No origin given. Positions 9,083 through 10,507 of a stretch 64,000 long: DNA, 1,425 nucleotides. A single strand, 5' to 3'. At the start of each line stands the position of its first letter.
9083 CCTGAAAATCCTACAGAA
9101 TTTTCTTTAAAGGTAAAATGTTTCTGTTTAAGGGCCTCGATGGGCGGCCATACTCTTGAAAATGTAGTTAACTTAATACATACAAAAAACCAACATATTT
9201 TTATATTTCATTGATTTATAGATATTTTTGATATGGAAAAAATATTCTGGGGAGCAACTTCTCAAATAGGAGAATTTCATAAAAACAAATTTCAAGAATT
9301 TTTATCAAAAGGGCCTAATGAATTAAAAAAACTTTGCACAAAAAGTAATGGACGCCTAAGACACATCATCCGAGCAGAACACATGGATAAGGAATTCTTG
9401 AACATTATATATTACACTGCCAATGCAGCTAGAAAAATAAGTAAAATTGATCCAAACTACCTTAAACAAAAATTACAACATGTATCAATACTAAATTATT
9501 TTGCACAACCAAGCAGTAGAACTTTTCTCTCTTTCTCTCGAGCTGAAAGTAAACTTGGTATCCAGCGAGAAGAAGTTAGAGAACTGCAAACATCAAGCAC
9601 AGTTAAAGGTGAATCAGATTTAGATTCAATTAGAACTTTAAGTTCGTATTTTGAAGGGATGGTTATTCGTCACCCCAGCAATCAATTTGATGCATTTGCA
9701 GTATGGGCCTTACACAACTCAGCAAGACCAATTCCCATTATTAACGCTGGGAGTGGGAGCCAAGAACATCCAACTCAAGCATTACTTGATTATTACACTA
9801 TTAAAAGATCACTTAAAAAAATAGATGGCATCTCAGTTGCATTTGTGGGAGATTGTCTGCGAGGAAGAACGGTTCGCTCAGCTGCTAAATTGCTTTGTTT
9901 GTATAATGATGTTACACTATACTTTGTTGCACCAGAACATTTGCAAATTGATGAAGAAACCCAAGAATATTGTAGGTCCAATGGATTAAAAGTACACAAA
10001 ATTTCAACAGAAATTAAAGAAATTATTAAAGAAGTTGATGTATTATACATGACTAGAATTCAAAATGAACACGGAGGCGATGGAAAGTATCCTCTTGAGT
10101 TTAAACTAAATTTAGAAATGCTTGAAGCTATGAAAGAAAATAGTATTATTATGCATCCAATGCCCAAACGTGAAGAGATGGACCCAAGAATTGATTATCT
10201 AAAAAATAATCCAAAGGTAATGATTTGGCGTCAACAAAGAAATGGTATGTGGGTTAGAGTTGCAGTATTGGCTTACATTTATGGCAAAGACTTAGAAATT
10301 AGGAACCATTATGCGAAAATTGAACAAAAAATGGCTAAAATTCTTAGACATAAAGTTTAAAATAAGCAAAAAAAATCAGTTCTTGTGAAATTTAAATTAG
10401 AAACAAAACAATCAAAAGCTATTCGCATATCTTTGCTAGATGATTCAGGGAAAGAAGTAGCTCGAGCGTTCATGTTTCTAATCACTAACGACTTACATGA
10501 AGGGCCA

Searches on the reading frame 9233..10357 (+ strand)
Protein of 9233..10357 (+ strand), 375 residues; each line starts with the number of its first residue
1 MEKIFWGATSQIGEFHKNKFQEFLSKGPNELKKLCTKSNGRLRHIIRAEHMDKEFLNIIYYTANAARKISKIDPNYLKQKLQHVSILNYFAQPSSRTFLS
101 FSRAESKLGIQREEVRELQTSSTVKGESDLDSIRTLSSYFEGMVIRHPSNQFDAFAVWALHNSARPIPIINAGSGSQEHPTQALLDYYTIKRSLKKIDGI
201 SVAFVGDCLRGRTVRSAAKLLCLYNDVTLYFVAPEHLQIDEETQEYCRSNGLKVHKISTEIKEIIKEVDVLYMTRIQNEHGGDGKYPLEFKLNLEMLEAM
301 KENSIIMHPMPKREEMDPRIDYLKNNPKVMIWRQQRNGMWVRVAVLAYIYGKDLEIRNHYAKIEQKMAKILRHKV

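Call 81: find_homologous_proteins(query=window:9233-10357:+, max_evalue=1e-30)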
Query window:9233-10357:+ (375 aa): 7121 proteins with E <= 1e-30 among 8000 candidates; the best 120 are listed.
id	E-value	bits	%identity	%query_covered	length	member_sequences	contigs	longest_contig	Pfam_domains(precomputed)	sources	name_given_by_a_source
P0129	7.2e-251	849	100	100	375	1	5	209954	PF00185.31,PF02729.27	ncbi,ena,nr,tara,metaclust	ncbi:aspartate carbamoyltransferase [archaeon]|nr:aspartate carbamoyltransferase [archaeon]|tara:str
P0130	6.6e-155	534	61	99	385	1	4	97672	PF00185.31,PF02729.27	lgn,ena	-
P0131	1.0e-145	503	59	100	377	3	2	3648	PF00185.31,PF02729.27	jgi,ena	-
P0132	7.2e-142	491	57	99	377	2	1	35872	PF00185.31,PF02729.27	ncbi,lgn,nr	ncbi:hypothetical protein HYT55_00595 [Candidatus Woesearchaeota archaeon]|nr:hypothetical protein [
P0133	9.7e-142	490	58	98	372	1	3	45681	PF00185.31,PF02729.27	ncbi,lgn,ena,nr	ncbi:hypothetical protein J4216_03835 [Candidatus Woesearchaeota archaeon]|nr:hypothetical protein [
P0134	1.5e-140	487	58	97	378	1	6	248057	PF00185.31,PF02729.27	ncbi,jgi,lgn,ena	-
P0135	3.4e-139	482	57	98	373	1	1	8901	PF00185.31,PF02729.27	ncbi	-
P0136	1.1e-138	480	55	100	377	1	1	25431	PF00185.31,PF02729.27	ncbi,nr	ncbi:hypothetical protein HY495_00285 [Candidatus Woesearchaeota archaeon]|nr:hypothetical protein [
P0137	4.4e-138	478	57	96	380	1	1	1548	PF00185.31,PF02729.27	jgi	-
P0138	1.9e-136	473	57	97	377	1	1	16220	PF00185.31,PF02729.27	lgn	-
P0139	3.0e-136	472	57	96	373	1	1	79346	PF00185.31,PF02729.27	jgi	jgi:aspartate carbamoyltransferase catalytic subunit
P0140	2.4e-135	469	58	97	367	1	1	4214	PF00185.31,PF02729.27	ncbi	-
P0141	3.7e-135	469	57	96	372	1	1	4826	PF00185.31,PF02729.27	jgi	jgi:aspartate carbamoyltransferase catalytic subunit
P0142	5.3e-135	468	54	98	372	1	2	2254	PF00185.31,PF02729.27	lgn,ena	-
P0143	9.9e-135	467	56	97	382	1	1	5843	PF00185.31,PF02729.27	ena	-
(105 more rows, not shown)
